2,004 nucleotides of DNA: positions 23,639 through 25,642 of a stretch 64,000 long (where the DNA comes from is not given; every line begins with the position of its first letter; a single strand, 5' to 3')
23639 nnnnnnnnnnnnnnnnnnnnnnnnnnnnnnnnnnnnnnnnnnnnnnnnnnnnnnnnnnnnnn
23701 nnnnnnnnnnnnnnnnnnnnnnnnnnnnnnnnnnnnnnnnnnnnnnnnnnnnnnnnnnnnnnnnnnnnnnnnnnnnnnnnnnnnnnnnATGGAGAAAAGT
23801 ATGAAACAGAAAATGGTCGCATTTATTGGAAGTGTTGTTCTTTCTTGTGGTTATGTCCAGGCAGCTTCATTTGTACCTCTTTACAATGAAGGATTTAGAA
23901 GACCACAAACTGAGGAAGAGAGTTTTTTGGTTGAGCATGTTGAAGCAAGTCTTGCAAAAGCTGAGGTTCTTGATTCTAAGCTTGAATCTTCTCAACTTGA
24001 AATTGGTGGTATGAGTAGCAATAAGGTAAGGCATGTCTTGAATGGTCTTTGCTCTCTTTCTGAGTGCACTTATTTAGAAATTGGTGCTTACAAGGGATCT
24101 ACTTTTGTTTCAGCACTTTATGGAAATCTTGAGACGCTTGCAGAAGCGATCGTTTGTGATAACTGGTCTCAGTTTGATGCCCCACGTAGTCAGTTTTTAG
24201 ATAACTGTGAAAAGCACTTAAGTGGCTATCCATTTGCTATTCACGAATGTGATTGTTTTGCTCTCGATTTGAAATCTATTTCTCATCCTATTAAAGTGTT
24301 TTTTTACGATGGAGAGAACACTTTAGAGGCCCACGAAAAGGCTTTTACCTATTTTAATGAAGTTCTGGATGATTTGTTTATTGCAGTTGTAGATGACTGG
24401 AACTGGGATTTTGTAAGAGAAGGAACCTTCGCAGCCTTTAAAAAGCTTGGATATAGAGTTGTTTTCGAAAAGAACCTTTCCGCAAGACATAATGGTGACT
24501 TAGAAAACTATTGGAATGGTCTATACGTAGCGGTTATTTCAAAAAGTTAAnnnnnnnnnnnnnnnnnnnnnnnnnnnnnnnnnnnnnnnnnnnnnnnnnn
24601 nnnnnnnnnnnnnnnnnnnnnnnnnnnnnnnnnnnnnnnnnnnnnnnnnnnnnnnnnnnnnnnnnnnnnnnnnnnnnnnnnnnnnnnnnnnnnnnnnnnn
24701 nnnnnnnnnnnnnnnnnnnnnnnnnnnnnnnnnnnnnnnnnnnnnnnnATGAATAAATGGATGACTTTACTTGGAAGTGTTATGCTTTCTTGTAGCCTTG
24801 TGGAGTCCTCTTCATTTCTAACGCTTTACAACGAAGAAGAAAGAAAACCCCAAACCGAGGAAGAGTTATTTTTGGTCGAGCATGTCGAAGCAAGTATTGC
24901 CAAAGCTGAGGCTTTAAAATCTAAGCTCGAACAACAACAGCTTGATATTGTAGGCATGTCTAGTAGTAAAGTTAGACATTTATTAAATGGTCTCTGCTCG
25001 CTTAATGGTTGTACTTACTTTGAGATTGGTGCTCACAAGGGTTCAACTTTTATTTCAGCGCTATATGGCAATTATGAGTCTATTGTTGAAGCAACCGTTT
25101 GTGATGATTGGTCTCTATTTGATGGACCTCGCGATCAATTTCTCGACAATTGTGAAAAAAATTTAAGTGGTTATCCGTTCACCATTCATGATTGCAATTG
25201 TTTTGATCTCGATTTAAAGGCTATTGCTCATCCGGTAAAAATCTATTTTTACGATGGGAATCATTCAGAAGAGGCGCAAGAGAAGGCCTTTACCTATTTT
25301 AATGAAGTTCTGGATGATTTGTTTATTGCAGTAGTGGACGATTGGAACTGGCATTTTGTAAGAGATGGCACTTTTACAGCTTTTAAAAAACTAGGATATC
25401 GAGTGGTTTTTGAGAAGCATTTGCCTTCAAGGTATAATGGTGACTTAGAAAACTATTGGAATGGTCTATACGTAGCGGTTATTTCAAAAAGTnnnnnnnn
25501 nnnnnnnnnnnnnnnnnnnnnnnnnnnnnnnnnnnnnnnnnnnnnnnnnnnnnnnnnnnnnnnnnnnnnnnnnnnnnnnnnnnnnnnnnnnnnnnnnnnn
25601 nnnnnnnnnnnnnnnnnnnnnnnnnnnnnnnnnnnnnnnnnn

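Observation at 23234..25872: Inverted MITE pair brackets a duplicated methyltransferase-like gene pair and abuts a decapitated third family member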

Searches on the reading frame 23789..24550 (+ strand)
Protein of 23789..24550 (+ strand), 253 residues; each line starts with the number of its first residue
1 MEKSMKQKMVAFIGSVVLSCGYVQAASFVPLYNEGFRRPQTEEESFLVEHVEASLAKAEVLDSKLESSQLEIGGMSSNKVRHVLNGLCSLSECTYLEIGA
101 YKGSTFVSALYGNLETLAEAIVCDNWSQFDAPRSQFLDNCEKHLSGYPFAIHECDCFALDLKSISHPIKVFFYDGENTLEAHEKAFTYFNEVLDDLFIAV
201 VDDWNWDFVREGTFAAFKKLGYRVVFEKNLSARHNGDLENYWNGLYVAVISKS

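Call 8: search_protein_families(library=pfam, proteins=[window:23801-24547:+], max_evalue=0.1)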
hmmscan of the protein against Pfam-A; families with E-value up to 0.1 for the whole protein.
window:23801-24547:+ (249 aa): 2 families
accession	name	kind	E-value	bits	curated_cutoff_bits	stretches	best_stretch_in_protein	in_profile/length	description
PF13578.12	Methyltransf_24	-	0.002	19.4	26.3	1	92-200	1-105/105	Methyltransferase domain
PF25019.1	LRR_R13L1-DRL21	-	0.041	14.2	27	1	67-124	50-109/127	R13L1/DRL21 LRRs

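Call 20: find_encoding_contigs(protein=window:23789-24550:+, flank=10000, max_places=10)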
Protein window:23789-24550:+ (253 aa): no gene with exactly this product is on record in the collection.

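Call 56: search_solved_structures(query=window:23801-24547:+, max_evalue=1)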
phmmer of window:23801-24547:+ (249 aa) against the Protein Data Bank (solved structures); distinct sequences matched with E-value up to 1: 1.
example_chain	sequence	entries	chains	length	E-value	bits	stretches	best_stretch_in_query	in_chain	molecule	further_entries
9f5x_1Q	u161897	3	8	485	0.19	14.8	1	44-114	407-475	Alpha-MPP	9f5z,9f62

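Call 57: search_protein_families(library=ncbifam, proteins=[window:23801-24547:+], max_evalue=0.01)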
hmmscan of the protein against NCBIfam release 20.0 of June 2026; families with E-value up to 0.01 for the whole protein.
window:23801-24547:+ (249 aa): 0 families

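Call 71: predict_structure(alignment_id=A6)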
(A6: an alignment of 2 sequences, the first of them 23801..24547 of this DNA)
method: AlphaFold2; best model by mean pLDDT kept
length: 249 residues; sequences in the alignment: 2
mean_pLDDT: 36.4   pTM: 0.29
mean pLDDT of the five models: 36.4, 35.9, 34.5, 32.1, 31.9
residues with pLDDT >= 90: 0; 70-90: 0; 50-70: 26; < 50: 223
segments of 3 or more residues with pLDDT < 50: 1-192, 196-201, 226-244
pLDDT, mean of each block of 10 residues (from residue 1): 22 28 28 39 42 37 30 25 27 33 33 27 36 42 32 30 34 39 41 47 52 55 47 35 50
secondary structure, 60 per line:
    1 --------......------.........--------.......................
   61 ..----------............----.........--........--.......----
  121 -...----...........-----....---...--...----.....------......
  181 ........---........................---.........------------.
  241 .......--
elements in order: E9-14 H21-29 H38-62 H73-84 E89-97 E100-107 H110-116 H129-139 E145-148 E164-168 H175-188 E192-198 H199-215 E219-227 E240-247
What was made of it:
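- Tried and rejected: A structure prediction of A from a two-sequence alignment was unusable (pLDDT 36; call 71).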

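Call 72: find_homologous_proteins(query=window:23801-24547:+, max_evalue=0.00001)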
Query window:23801-24547:+ (249 aa): 347 proteins with E <= 0.00001 among 823 candidates; the best 120 are listed.
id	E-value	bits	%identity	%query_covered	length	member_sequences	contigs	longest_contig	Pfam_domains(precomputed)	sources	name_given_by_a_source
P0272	8.4e-166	568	100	100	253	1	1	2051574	-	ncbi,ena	-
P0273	3.5e-124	431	75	98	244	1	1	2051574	-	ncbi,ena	-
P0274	1.2e-96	341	61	100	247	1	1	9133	-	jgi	jgi:hypothetical protein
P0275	1.5e-70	256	50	100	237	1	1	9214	PF13578.13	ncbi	-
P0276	8.9e-70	253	48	100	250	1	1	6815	-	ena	-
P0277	1.7e-69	252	56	84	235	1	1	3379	-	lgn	-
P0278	2.5e-69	252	48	100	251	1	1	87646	-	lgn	-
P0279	2.6e-69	252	51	86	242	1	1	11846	PF13578.13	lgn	-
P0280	1.0e-68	250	49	93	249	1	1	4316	-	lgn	-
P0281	1.1e-68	250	54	86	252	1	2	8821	-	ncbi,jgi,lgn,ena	jgi:hypothetical protein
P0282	1.1e-68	250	55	83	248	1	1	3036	PF13578.13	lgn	-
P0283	8.1e-68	247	51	86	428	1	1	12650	PF13578.13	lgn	-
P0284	2.4e-67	245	54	85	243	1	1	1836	-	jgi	jgi:hypothetical protein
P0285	3.1e-67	245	52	85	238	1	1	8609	-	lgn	-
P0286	3.3e-67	245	51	88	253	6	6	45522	PF13578.13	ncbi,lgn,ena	-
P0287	4.7e-67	244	52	89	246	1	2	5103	PF13578.13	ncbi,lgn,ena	-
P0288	5.4e-67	244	57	83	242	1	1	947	PF13578.13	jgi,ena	-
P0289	6.8e-67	244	52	84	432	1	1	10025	PF13578.13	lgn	-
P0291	1.1e-66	243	52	85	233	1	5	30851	PF13578.13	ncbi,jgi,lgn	jgi:hypothetical protein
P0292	4.5e-66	241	53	83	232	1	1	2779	PF13578.13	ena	-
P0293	4.8e-66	241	52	85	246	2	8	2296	PF13578.13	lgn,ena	-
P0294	8.0e-66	240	48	100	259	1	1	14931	PF13578.13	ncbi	-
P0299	5.0e-65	238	51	85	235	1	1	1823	PF13578.13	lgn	-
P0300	5.1e-65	238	52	89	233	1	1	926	PF13578.13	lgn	-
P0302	7.9e-65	237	51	88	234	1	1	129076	PF13578.13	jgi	-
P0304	2.2e-64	236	50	84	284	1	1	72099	PF13578.13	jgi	jgi:hypothetical protein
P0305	2.3e-64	236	51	84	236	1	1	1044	PF13578.13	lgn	-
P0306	2.8e-64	235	50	86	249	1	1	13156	PF13578.13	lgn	-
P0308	3.2e-64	235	48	96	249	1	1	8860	PF13578.13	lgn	-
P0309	4.0e-64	235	53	83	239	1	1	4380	PF13578.13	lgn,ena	-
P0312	8.0e-64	234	50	85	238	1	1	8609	PF13578.13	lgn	-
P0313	9.1e-64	234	51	84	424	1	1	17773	PF13578.13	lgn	-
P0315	1.1e-63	233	52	85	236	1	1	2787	PF13578.13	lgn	-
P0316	1.1e-63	233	52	84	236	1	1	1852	PF13578.13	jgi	jgi:hypothetical protein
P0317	1.1e-63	233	51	85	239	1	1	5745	PF13578.13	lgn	-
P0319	2.0e-63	233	52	83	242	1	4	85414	PF13578.13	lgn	-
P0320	2.5e-63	232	50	85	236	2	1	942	PF13578.13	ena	-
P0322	3.2e-63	232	54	83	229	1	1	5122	PF13578.13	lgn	-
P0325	5.7e-63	231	51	85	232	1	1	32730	PF13578.13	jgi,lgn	jgi:hypothetical protein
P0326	5.8e-63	231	50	90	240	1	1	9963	PF13578.13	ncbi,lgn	-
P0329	1.1e-62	230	49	91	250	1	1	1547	PF13578.13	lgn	-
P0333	1.6e-62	230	51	84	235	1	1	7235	PF13578.13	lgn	-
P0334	1.8e-62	229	52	85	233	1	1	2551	PF13578.13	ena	-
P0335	1.9e-62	229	53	85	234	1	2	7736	PF13578.13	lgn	-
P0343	1.3e-61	227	50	86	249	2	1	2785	PF13578.13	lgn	-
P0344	1.7e-61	226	51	85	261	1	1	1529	PF13578.13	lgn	-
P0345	1.7e-61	226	50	84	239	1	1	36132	PF13578.13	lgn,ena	-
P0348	3.1e-61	225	49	86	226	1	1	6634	PF13578.13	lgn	-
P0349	4.1e-61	225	50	85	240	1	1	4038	PF13578.13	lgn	-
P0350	4.8e-61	225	49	85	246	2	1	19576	PF13578.13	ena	-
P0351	7.0e-61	224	50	88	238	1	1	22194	PF13578.13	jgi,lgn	-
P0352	1.3e-60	223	49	88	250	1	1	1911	PF13578.13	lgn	-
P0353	1.4e-60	223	47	86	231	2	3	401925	PF13578.13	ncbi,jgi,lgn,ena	-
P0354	2.7e-60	222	52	83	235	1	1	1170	PF13578.13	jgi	jgi:hypothetical protein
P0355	3.0e-60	222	48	85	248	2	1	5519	PF13578.13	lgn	-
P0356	3.3e-60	222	56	71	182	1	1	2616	PF13578.13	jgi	-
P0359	1.2e-59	220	49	86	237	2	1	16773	PF13578.13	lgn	-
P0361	1.7e-59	220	48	83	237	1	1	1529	PF13578.13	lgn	-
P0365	4.2e-59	218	49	84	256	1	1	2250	PF13578.13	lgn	-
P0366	5.6e-59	218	50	83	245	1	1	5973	PF13578.13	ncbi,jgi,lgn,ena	jgi:hypothetical protein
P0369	2.3e-58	216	49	85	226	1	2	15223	PF13578.13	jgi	jgi:hypothetical protein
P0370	2.6e-58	216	50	87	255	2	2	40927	PF13578.13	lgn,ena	-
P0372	3.3e-58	215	48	85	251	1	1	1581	PF13578.13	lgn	-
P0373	4.1e-58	215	46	83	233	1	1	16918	PF13578.13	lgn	-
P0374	4.6e-58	215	46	85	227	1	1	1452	PF13578.13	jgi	jgi:hypothetical protein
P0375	5.0e-58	215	48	83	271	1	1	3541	PF13578.13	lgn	-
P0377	8.0e-58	214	48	83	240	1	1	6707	PF13578.13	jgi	jgi:hypothetical protein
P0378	1.0e-57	214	51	85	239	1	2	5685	PF13578.13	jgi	jgi:hypothetical protein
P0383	8.3e-57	211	49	88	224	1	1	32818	PF13578.13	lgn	-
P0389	2.2e-56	209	47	86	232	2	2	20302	PF13578.13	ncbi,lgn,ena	-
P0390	1.6e-55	207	49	84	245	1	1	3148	PF13578.13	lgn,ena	-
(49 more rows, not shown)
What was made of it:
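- On Class I SAM methyltransferase fold, paralogues A/B: Many family members carry PF13578 (call 72).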

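Call 76: find_encoding_contigs(protein=P0272, flank=3000, max_places=4)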
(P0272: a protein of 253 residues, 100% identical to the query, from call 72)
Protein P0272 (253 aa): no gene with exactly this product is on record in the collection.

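Call 80: predict_structure(alignment_id=A7)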
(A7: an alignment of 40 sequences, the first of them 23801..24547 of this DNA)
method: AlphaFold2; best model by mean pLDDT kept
length: 249 residues; sequences in the alignment: 40
mean_pLDDT: 93.1   pTM: 0.86
mean pLDDT of the five models: 93.1, 92.8, 92.2, 91.7, 91.2
residues with pLDDT >= 90: 207; 70-90: 27; 50-70: 15; < 50: 0
segments of 3 or more residues with pLDDT < 50: none
pLDDT, mean of each block of 10 residues (from residue 1): 79 71 59 89 98 98 97 97 98 97 99 98 84 98 97 97 98 96 98 98 96 96 96 95 96
secondary structure, 60 per line:
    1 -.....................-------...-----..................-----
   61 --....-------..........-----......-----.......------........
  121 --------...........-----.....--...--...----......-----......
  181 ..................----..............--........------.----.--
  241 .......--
elements in order: H2-22 H38-55 H63-66 H74-83 E89-94 H100-106 E113-120 H129-139 E145-149 E164-169 H175-188 E189-198 H203-216 E219-226 E241-247
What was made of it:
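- Tried and rejected: A 40-sequence alignment solved this (call 80).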

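Call 82: fold_search(model_id=the predicted structure, library=pdb)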
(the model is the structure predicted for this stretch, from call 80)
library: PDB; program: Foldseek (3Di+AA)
matches with E <= 10: 1706; with E <= 0.001: 467
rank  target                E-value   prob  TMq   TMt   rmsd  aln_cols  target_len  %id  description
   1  1wxw_B                9.3e-08  1.00  0.51  0.35   5.9       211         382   13  Crystal structure of Tt1595, a putative SAM-dependent methyltransferase from Thermus thermophillus HB8 (released 2005-08-02)
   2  1wxw_A                2.1e-07  1.00  0.52  0.36   5.0       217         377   12  Crystal structure of Tt1595, a putative SAM-dependent methyltransferase from Thermus thermophillus HB8 (released 2005-08-02)
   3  7qos_B                2.7e-07  1.00  0.49  0.36  14.8       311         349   12  Cyclopropane fatty acid synthase from Aquifex aeolicous with bound ligands (released 2022-02-02)
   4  2b78                  4.2e-07  1.00  0.50  0.35   4.0       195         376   17  A putative sam-dependent methyltransferase from Streptococcus mutans (released 2006-10-31)
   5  2hnk_C                5.3e-07  1.00  0.47  0.50   9.8       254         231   14  Crystal structure of SAM-dependent O-methyltransferase from pathogenic bacterium Leptospira interrogans (released 2007-09-04)
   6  5log_A                5.6e-07  1.00  0.49  0.54   9.5       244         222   14  Crystal Structure of SafC from Myxococcus xanthus bound to SAM (released 2017-06-21)
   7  5x7f                  6.3e-07  1.00  0.52  0.63   7.1       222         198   13  Structure of a O-methyltransferase from Mycobacterium tuberculosis at 2.0 resolution (released 2017-03-29)
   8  8gxo_A                6.7e-07  1.00  0.46  0.50  12.6       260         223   12  The crystal structure of CsFAOMT1 in complex with SAH (released 2023-09-13)
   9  6jcl_D                7.6e-07  1.00  0.54  0.61   9.8       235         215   13  Crystal structure of cofactor-bound Rv0187 from MTB (released 2019-12-11)
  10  3ldf                  8.0e-07  1.00  0.51  0.35   4.7       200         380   18  Crystal structure of SMU.776, a putative methyltransferase complexed with SAH (released 2011-01-19)
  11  5n5d_B                8.5e-07  1.00  0.49  0.54  12.0       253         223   14  Crystal Structure of the O-Methyltransferase TomG from Streptomyces achromogenes involved in Tomaymycin synthesis in c (released 2017-09-20)
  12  3duw_A                8.5e-07  1.00  0.46  0.51  13.5       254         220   12  Crystal Structural Analysis of the O-methyltransferase from Bacillus cereus in complex SAH (released 2008-08-05)
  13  1wy7_B                9.0e-07  1.00  0.47  0.57   7.2       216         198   12  crystal structure of a putative RNA methyltransferase PH1948 from Pyrococcus horikoshii (released 2005-12-13)
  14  8gxo_B                9.0e-07  1.00  0.46  0.52  12.8       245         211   12  The crystal structure of CsFAOMT1 in complex with SAH (released 2023-09-13)
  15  3qow                  9.5e-07  1.00  0.45  0.36  19.4       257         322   12  DOT1L Structure in complex with SAM (released 2011-05-25)
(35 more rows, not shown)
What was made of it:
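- On Class I SAM methyltransferase fold, paralogues A/B: All 50 top PDB matches are SAM methyltransferases (E ~1e-7, TM ~0.5) (calls 80, 82).
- Checked: Family profiles and a confident model do show a class I methyltransferase fold (calls 72, 80, 82).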

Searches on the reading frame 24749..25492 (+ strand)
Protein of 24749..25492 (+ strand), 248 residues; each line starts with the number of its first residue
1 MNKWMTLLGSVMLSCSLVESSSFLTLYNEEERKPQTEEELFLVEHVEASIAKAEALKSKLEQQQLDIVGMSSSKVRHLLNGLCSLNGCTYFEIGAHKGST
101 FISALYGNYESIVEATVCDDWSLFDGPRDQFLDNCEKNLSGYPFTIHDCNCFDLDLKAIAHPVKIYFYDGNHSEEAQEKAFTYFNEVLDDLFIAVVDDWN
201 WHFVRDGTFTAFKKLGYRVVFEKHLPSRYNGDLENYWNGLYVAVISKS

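Call 8: search_protein_families(library=pfam, proteins=[window:24749-25492:+], max_evalue=0.1)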
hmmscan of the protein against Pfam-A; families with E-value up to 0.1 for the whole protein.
window:24749-25492:+ (248 aa): 1 family
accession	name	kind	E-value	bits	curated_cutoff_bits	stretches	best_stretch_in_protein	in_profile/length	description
PF13578.12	Methyltransf_24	-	0.0035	18.6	26.3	1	92-199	2-105/105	Methyltransferase domain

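Call 57: search_protein_families(library=ncbifam, proteins=[window:24749-25492:+], max_evalue=0.01)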
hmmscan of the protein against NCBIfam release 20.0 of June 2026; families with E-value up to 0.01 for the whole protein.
window:24749-25492:+ (248 aa): 0 families
